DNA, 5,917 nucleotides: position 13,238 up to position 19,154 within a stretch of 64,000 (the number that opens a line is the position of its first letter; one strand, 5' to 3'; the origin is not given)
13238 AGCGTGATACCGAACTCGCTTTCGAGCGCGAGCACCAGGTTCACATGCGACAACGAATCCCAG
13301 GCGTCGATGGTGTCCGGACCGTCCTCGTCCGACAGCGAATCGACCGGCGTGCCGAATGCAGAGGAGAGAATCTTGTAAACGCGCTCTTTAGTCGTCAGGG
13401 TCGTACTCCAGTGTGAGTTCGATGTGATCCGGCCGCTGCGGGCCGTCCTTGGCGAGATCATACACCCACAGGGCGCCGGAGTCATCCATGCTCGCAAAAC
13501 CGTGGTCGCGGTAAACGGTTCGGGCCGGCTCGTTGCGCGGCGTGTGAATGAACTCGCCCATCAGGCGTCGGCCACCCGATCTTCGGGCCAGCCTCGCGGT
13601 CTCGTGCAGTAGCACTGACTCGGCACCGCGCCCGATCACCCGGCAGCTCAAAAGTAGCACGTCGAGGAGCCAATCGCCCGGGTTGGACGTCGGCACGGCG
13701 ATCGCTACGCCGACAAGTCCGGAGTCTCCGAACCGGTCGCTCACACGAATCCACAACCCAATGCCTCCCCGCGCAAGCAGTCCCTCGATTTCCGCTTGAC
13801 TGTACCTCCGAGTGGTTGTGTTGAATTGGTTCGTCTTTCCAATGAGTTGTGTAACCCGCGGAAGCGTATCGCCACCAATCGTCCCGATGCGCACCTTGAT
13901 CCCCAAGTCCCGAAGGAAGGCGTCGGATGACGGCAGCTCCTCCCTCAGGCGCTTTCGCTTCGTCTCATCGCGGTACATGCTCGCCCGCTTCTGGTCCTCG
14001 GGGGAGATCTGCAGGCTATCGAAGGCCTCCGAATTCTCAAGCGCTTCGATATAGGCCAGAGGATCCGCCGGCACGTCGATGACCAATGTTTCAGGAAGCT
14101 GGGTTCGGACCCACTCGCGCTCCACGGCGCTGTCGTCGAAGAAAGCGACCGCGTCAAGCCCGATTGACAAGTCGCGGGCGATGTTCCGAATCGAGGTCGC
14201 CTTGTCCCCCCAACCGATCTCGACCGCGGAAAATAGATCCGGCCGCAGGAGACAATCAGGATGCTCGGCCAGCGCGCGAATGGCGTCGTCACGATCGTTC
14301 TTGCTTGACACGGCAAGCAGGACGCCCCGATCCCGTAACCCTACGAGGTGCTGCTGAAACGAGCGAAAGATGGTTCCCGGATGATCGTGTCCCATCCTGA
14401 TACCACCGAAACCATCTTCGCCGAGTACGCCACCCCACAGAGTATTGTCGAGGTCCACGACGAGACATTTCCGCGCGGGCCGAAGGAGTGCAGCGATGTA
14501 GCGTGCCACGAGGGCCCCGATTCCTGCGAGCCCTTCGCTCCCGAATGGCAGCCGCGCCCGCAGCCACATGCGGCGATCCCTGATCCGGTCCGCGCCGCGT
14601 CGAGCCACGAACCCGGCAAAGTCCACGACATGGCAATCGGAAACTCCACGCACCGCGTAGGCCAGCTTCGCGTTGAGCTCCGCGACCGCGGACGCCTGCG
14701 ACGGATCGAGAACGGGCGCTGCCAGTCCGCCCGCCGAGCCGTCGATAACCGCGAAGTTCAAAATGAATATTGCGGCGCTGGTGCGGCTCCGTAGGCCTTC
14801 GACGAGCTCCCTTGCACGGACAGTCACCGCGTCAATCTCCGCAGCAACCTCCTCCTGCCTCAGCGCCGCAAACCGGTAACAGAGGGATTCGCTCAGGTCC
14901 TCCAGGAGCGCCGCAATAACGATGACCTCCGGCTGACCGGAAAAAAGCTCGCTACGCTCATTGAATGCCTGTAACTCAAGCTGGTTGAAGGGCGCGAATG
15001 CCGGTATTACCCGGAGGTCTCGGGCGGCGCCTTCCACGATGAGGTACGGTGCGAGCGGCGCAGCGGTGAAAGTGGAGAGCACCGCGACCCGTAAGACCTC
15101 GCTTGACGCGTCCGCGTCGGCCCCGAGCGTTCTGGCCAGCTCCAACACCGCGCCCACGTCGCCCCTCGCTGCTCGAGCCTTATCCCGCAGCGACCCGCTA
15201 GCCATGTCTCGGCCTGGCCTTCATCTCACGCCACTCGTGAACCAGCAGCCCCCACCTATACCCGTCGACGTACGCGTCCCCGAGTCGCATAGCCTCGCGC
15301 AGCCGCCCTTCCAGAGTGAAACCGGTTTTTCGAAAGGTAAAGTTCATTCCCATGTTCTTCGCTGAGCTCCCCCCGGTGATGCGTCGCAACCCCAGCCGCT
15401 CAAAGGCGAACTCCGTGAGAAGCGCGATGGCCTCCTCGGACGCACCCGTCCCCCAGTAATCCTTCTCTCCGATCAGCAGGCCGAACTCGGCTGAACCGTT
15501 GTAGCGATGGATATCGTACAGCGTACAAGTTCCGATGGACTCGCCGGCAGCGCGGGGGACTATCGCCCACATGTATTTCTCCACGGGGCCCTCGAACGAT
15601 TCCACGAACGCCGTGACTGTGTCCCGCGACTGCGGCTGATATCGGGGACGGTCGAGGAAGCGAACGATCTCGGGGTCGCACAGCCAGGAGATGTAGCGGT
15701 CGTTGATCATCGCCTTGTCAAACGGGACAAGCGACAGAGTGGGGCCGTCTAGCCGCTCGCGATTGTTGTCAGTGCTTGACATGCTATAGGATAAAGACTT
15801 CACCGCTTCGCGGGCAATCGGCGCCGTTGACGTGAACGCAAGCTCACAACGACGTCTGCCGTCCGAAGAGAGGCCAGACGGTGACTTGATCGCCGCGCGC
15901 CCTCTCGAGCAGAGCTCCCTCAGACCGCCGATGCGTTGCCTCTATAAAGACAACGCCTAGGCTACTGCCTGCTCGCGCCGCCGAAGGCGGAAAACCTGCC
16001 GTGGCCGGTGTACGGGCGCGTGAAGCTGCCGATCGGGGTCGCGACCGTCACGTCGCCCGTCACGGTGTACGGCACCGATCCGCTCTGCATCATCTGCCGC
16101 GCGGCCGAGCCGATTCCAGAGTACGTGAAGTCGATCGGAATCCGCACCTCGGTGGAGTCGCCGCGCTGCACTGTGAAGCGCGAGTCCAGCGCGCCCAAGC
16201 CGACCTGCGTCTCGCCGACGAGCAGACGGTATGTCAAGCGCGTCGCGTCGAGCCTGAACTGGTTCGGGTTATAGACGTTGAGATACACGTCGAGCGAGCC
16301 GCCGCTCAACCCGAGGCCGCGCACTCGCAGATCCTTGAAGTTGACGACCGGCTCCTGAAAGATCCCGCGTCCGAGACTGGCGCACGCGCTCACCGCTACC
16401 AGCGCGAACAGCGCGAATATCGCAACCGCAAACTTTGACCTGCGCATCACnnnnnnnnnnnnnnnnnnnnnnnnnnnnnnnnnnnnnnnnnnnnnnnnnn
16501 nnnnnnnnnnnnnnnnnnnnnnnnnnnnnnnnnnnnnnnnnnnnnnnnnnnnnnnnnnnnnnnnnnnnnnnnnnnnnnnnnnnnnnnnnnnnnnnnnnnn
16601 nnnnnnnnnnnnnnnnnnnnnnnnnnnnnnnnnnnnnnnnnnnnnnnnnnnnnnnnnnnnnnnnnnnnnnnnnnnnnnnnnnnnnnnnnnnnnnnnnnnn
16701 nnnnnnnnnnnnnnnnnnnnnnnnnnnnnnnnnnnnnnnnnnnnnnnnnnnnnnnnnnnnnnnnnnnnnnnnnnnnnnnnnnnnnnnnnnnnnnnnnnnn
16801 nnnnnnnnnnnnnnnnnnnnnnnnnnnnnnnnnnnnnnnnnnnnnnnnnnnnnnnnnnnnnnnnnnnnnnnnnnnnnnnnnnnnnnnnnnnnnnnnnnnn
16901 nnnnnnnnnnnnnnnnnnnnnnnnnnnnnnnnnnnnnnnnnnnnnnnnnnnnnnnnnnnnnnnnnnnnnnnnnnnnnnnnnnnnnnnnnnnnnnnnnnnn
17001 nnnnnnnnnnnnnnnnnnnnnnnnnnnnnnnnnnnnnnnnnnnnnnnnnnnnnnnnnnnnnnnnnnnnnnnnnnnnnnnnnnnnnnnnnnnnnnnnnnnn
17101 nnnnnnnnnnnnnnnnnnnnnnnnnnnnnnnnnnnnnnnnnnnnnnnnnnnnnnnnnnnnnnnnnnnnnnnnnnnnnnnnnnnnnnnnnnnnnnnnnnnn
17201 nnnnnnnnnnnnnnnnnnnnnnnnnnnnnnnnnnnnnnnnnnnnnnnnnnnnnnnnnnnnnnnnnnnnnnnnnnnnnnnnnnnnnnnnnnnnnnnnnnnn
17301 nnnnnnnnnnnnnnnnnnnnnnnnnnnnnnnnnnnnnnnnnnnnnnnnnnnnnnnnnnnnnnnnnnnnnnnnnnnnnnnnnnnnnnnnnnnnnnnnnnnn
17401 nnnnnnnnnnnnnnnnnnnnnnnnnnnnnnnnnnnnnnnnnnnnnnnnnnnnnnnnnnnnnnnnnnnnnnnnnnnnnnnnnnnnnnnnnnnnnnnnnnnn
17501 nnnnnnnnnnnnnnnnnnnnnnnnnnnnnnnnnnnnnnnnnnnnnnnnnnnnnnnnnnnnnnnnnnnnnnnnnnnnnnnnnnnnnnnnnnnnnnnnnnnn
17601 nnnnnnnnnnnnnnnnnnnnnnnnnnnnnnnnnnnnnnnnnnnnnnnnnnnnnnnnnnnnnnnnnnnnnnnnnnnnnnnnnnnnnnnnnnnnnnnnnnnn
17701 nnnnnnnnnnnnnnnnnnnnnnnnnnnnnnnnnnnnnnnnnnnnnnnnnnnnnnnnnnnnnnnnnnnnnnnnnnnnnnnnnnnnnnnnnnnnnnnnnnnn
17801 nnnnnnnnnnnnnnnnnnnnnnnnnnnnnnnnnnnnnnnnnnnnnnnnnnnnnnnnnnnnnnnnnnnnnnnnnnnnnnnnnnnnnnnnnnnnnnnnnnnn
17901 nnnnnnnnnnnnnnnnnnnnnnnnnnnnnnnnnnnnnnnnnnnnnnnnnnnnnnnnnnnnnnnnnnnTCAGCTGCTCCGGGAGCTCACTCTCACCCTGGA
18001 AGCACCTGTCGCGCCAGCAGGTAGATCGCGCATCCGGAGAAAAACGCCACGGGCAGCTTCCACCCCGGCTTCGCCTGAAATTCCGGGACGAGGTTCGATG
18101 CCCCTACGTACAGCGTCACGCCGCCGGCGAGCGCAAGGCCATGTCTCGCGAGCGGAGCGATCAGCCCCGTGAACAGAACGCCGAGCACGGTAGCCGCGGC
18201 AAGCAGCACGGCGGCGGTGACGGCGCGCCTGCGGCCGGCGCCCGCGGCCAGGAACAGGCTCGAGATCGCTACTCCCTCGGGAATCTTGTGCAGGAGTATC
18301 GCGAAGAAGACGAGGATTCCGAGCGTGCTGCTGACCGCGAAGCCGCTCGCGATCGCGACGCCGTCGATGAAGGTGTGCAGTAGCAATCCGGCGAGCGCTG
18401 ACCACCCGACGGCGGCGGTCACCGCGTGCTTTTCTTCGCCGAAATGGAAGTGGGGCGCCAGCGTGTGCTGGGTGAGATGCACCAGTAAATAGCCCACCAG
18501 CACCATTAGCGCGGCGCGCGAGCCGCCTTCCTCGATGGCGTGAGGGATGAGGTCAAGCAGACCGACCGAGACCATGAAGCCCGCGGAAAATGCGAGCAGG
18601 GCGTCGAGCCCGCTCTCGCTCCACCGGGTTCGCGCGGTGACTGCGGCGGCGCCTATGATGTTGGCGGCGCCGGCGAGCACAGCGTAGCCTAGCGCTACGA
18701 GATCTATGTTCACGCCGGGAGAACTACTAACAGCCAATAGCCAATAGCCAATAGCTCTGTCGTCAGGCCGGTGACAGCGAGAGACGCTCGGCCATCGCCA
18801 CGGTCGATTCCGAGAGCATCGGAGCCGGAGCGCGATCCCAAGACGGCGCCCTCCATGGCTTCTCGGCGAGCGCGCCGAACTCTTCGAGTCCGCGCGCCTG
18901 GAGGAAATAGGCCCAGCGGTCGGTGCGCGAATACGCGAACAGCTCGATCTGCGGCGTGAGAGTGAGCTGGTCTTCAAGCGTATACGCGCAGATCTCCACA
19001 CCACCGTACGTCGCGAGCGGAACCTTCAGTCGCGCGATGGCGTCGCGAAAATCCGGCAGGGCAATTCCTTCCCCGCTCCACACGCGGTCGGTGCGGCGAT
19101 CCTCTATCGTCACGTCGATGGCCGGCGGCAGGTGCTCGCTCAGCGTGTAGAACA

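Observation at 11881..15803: Compact ACP-centred acyl-building module without ketosynthase or ligase: FkbH-like loader + ACP + MaoC-SDR fusion + GNAT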

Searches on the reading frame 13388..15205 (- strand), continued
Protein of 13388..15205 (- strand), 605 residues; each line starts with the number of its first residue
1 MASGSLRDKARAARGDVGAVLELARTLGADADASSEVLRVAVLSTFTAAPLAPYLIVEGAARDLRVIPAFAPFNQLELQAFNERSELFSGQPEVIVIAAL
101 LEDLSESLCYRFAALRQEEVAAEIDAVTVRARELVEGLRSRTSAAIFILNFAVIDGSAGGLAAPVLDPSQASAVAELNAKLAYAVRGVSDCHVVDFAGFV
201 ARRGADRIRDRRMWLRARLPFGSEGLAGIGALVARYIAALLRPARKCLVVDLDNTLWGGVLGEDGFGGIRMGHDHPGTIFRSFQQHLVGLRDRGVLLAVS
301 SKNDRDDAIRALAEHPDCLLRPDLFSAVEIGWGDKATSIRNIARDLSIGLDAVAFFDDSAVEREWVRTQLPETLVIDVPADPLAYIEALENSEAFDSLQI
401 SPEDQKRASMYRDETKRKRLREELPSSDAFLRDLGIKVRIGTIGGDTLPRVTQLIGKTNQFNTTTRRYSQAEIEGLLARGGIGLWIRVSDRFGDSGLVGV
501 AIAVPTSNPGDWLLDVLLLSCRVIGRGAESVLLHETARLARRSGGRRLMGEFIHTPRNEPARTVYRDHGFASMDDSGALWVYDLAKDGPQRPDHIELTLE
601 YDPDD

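Call 77: find_encoding_contigs(protein=P0001, flank=8000, max_places=2)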
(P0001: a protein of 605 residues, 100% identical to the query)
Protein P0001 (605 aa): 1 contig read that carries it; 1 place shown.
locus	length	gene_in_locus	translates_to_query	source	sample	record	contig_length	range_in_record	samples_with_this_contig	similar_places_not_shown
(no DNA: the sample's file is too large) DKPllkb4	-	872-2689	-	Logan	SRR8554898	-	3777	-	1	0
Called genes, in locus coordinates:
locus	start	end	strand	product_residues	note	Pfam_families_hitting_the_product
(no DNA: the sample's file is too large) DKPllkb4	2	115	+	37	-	?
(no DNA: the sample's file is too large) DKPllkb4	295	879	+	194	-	PF13302:Acetyltransf_3, PF13420:Acetyltransf_4 (weak), PF13523:Acetyltransf_8 (weak)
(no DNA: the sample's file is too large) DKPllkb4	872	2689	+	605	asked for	PF21211:FkbH_N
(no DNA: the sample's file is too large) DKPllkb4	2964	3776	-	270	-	?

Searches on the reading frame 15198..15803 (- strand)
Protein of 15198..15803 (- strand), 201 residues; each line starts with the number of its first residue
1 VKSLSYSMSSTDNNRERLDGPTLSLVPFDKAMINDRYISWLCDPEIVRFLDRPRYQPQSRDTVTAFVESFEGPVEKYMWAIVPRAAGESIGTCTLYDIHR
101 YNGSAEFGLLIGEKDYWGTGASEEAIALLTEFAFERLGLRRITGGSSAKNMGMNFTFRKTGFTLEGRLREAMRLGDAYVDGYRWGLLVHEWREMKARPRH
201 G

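Call 4: search_protein_families(library=pfam, proteins=[window:15198-15803:-], max_evalue=0.01)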
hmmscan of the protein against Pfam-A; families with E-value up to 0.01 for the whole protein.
window:15198-15803:- (201 aa): 4 families
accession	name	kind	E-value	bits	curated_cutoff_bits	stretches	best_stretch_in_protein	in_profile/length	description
PF13302.13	Acetyltransf_3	-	2.8e-21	77.1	25.4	1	24-163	3-138/138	Acetyltransferase (GNAT) domain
PF13420.13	Acetyltransf_4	-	5.8e-06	26.8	24.3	1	37-180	12-152/155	Acetyltransferase (GNAT) domain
PF13523.12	Acetyltransf_8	-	2.2e-05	24.6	27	1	61-167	29-142/145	Acetyltransferase (GNAT) domain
PF00583.31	Acetyltransf_1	-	0.00031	21.4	20.7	1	56-162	14-116/116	Acetyltransferase (GNAT) family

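Call 5: search_protein_families(library=ncbifam, proteins=[window:15198-15803:-], max_evalue=0.01)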
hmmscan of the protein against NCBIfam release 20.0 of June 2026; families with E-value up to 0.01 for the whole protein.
window:15198-15803:- (201 aa): 5 families
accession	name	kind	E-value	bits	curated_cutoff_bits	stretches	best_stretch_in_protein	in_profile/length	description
NF040702.1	ileS_w_GNAT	exception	4.7e-07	27.8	1999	1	42-135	305-392/1100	isoleucine--tRNA ligase, N-acetyltransferase domain-containing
NF011709.0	PRK15130.1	equivalog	4.7e-06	26.5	218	1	85-192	64-170/186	spermidine N1-acetyltransferase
NF007539.0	PRK10151.1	equivalog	1.6e-05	24.6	184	1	87-182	76-170/179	50S ribosomal protein L7/L12-serine acetyltransferase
NF000485.1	TlmB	exception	0.00014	21.3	625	1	18-170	3-149/292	bleomycin family antibiotic N-acetyltransferase TlmB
TIGR03585.1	PseH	equivalog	0.00083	19.5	93.1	1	62-180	37-151/156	UDP-4-amino-4,6-dideoxy-N-acetyl-beta-L-altrosamine N-acetyltransferase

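Call 39: search_solved_structures(query=window:15198-15803:-, max_evalue=0.01)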
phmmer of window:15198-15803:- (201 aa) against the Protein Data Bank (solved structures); distinct sequences matched with E-value up to 0.01: 34.
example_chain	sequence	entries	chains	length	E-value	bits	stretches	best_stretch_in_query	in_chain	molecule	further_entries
6erd_A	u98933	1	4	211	4.2e-11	46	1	11-192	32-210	Aminoglycoside N6'-acetyltransferase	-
2z0z_A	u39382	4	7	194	4.8e-11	45.8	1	17-197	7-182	Putative uncharacterized protein TTHA1799 | Ribosomal-protein-alanine acetyltransferase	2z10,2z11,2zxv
8q6u_A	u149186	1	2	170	8.3e-10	41.8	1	61-192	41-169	Aminoglycoside N6'-acetyltransferase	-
6cy6_A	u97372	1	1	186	3.1e-06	30.1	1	82-192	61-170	Spermidine N(1)-acetyltransferase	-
3wr7_A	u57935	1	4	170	3.8e-06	29.8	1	82-191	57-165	Spermidine N1-acetyltransferase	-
1nsl_A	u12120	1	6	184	3.9e-06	29.8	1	87-192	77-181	Probable acetyltransferase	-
4r9m_A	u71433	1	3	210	4.2e-06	29.7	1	82-192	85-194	Spermidine N(1)-acetyltransferase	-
3pzj_A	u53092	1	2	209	6.7e-05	25.8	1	79-194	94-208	Probable acetyltransferases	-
6vfm_A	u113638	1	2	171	7.5e-05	25.6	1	86-184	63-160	Spermidine N1-acetyltransferase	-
6edd_A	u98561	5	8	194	0.00014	24.7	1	18-149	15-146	Acetyltransferase PA3944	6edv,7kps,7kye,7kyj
8gxk_A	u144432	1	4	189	0.00018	24.4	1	78-197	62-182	Protein N-acetyltransferase, RimJ/RimL family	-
3owc_A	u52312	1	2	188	0.00024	24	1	21-192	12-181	Probable acetyltransferase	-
6vfn_A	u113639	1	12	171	0.00038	23.3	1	86-184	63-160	Spermidine N1-acetyltransferase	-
8gxj_A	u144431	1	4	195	0.00038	23.3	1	84-196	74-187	N-acetyltransferase domain-containing protein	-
1yre_A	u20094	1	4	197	0.00039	23.3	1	84-196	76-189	hypothetical protein PA3270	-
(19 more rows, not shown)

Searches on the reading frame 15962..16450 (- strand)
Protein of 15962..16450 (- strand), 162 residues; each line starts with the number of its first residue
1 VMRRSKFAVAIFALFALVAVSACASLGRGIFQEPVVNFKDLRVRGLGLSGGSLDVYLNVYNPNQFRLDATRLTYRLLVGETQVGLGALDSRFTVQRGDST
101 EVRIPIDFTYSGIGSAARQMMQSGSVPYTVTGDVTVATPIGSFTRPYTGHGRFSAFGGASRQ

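Call 4: search_protein_families(library=pfam, proteins=[window:15962-16450:-], max_evalue=0.01)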
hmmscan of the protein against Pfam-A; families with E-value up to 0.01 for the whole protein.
window:15962-16450:- (162 aa): 1 family
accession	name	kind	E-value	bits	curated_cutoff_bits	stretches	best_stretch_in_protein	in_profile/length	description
PF03168.19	LEA_2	-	6.1e-17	62.3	25.4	1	57-147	2-94/98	Late embryogenesis abundant protein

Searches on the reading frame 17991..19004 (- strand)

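Call 6: search_protein_families(library=pfam, proteins=[window:17991-19004:-], max_evalue=0.001)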
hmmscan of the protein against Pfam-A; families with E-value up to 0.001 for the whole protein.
window:17991-19004:- (337 aa): 1 family
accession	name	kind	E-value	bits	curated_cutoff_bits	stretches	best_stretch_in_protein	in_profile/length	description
PF02535.28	Zip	-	1.5e-24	87.3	35.1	2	196-326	174-317/323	ZIP Zinc transporter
